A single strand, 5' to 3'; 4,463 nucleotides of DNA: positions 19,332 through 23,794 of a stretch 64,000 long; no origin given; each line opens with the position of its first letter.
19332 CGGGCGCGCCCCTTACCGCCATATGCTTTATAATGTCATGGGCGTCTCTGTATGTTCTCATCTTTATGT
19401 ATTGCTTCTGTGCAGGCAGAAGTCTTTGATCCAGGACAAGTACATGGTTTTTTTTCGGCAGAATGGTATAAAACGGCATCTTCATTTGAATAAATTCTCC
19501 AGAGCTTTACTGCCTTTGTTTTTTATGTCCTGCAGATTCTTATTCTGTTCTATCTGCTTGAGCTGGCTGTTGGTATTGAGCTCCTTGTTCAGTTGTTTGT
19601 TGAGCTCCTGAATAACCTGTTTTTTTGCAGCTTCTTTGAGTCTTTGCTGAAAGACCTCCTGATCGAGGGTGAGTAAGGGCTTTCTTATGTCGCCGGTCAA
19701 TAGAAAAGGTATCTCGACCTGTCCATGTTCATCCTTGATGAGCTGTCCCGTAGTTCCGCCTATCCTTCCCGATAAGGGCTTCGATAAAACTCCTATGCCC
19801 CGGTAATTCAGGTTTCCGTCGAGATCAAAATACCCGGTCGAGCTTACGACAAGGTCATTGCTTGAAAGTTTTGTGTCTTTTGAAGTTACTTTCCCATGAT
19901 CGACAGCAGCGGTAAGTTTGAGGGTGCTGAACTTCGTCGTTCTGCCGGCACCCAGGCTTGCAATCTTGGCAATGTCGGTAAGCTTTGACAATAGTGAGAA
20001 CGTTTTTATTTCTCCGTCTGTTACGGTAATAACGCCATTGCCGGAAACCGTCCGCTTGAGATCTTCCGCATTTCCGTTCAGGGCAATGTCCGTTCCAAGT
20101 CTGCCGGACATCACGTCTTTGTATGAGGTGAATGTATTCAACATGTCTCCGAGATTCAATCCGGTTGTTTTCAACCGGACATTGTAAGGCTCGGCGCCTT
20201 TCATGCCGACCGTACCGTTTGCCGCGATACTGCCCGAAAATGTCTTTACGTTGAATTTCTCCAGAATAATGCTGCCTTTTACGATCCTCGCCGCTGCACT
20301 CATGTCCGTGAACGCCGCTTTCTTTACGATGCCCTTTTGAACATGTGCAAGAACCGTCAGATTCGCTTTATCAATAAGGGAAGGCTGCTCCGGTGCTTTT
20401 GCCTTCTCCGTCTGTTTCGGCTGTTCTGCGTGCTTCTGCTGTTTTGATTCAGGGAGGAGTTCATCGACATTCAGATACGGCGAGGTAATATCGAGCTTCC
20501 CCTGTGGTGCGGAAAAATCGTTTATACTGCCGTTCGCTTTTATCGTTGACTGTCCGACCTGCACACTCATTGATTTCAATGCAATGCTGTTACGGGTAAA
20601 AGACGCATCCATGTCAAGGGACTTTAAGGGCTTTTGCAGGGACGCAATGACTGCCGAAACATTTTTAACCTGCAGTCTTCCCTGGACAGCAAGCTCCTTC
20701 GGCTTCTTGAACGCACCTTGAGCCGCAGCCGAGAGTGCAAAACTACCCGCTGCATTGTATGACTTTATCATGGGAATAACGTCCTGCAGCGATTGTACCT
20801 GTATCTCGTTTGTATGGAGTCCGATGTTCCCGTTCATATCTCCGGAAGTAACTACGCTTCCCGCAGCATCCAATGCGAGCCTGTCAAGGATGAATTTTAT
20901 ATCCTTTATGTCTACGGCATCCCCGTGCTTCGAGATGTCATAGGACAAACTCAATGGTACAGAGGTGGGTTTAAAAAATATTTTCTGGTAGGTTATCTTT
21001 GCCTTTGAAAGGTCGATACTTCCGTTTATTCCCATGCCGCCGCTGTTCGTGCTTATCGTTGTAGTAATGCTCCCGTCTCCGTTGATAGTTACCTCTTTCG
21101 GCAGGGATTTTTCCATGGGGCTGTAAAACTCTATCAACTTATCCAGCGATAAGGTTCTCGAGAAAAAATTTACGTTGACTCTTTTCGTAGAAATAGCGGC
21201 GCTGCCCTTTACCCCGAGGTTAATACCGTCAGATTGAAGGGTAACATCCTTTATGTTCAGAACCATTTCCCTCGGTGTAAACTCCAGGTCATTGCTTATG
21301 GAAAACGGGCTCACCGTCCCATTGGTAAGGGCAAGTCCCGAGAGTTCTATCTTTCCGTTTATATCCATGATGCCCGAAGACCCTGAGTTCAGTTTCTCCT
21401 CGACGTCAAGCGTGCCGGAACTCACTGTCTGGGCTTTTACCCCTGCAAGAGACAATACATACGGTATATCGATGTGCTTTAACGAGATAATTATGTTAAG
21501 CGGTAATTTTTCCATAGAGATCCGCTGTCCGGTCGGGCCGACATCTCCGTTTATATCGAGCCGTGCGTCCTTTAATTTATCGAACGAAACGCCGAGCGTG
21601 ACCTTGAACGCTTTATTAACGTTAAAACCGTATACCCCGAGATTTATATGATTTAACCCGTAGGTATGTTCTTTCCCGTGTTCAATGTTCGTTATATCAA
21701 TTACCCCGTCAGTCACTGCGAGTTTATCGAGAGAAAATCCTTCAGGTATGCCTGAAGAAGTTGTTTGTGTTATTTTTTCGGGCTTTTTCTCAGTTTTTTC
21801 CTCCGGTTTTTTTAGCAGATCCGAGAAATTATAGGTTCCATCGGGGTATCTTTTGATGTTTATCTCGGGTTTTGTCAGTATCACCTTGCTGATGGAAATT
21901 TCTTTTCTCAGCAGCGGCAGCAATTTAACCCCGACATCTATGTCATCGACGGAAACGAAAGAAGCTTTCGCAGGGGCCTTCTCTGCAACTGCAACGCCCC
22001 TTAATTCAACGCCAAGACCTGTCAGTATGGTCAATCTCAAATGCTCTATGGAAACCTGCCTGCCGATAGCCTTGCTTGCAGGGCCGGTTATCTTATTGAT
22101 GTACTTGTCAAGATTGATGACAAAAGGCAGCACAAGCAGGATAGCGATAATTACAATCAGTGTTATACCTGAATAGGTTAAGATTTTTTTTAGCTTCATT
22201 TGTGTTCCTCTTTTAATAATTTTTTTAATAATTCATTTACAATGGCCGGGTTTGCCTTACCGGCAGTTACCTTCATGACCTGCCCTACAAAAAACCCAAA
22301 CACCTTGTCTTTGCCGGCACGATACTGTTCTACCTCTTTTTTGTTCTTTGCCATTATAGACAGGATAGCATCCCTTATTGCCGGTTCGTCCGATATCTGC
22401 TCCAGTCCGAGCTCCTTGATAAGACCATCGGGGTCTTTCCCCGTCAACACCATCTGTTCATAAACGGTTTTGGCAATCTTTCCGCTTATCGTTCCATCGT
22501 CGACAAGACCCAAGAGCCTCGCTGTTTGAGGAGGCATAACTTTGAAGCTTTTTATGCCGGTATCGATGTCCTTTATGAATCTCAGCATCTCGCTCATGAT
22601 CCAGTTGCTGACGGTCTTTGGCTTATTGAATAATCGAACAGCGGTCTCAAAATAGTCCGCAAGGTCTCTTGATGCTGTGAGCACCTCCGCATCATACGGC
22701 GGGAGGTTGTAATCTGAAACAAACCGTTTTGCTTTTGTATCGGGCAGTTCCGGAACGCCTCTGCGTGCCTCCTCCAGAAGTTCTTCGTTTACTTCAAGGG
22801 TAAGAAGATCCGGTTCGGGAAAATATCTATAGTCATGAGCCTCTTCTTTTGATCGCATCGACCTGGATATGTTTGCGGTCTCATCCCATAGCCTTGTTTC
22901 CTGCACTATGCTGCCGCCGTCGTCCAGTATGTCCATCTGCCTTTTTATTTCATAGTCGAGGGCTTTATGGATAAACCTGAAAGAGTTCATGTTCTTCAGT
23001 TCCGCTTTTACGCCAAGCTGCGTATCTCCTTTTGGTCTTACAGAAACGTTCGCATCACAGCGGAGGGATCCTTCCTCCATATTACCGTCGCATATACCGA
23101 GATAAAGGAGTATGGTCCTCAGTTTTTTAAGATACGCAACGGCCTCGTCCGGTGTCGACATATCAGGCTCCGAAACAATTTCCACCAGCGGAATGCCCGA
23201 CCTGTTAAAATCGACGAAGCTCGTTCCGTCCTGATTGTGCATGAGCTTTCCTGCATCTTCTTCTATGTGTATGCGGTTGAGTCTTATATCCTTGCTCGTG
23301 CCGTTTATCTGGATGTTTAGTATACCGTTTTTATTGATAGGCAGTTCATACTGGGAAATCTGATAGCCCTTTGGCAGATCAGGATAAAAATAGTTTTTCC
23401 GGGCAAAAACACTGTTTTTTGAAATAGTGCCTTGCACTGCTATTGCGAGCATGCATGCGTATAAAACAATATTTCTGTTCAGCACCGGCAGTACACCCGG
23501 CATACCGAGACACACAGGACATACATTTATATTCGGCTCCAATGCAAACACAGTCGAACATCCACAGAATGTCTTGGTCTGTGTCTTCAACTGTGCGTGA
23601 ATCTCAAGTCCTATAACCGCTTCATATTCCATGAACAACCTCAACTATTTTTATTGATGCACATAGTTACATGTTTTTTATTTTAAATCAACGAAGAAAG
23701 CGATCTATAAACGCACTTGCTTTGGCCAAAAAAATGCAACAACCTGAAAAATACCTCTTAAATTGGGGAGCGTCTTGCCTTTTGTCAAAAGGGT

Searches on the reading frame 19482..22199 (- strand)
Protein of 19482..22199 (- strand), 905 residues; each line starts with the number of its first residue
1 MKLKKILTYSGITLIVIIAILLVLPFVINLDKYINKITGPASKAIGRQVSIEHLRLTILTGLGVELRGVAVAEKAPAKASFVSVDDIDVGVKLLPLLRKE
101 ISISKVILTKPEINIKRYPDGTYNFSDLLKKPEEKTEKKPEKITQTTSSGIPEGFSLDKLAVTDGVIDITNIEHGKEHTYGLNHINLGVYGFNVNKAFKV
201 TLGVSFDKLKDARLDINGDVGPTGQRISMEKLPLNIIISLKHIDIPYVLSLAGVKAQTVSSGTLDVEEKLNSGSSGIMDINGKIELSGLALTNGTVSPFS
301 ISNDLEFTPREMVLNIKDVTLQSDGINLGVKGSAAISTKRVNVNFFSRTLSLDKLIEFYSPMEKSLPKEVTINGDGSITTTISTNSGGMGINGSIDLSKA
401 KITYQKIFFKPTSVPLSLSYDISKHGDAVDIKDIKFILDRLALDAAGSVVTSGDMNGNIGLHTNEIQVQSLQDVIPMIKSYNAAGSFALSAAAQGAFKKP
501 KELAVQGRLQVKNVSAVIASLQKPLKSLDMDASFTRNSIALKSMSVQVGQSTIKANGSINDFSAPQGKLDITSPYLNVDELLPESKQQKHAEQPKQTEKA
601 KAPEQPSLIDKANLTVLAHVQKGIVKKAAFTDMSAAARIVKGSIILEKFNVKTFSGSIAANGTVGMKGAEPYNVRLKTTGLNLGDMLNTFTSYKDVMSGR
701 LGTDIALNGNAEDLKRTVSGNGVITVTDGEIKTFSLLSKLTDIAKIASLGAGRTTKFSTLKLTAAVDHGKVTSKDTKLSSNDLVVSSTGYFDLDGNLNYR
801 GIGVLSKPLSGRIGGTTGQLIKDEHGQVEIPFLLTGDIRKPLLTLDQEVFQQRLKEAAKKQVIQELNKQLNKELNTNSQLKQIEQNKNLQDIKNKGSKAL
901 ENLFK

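Call 48: search_protein_families(library=pfam, max_evalue=0.000001, proteins=[window:19482-22199:-])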
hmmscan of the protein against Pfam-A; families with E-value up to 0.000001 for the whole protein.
window:19482-22199:- (905 aa): 2 families
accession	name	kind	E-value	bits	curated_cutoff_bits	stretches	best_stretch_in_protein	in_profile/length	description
PF05170.20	AsmA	-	1e-30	107.6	29.8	2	2-191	3-194/607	AsmA family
PF05359.17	DUF748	-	1.6e-29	103.1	50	1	3-721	14-581/1037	Domain of Unknown Function (DUF748)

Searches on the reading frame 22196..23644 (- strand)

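Call 48: search_protein_families(library=pfam, max_evalue=0.000001, proteins=[window:22196-23644:-])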
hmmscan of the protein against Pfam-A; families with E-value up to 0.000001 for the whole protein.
window:22196-23644:- (482 aa): 2 families
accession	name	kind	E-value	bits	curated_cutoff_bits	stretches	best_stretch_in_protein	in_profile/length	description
PF02934.20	GatB_N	-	2.7e-121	404.4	23.4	1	10-291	2-277/277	GatB/GatE catalytic domain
PF02637.23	GatB_Yqey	-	2.2e-49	167.6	27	1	330-477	1-148/148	GatB domain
